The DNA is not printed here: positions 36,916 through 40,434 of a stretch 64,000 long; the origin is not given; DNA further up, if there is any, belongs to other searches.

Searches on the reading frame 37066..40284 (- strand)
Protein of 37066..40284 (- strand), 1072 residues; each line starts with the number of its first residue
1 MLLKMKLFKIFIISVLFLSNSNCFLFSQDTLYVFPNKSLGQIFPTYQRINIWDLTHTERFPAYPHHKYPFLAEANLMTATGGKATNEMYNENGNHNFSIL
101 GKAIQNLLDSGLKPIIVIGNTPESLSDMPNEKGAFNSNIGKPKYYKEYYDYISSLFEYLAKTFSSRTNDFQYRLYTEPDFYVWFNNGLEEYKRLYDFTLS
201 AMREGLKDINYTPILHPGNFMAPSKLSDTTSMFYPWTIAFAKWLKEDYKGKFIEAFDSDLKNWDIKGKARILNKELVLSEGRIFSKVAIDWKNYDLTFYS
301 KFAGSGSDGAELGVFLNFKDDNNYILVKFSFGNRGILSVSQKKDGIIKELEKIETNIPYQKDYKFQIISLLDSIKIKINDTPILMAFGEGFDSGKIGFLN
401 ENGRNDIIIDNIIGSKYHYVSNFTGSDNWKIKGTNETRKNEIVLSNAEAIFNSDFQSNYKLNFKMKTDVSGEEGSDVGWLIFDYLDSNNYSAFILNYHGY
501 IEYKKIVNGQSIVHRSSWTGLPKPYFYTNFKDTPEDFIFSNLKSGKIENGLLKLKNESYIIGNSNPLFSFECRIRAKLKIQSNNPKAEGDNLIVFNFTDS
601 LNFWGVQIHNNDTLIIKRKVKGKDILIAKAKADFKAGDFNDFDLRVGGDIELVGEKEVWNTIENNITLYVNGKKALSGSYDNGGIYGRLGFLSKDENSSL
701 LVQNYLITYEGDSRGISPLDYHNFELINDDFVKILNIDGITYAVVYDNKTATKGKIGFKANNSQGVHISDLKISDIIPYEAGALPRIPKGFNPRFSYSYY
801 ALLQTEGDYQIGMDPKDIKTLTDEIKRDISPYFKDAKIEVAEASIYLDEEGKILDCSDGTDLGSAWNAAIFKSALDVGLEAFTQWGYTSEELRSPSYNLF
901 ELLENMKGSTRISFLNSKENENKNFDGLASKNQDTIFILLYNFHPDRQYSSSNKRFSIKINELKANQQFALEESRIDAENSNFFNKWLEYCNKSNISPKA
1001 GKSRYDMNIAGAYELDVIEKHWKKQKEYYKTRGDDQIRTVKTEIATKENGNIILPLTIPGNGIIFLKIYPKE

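Call 67: search_protein_families(library=pfam, proteins=[window:37066-40284:-], max_evalue=0.00001)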
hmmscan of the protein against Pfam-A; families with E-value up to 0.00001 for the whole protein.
window:37066-40284:- (1072 aa): 1 family
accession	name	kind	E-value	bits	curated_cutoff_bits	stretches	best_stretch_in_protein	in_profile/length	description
PF01229.23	Glyco_hydro_39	-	2.1e-11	43.7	26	1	93-205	72-187/472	Glycosyl hydrolases family 39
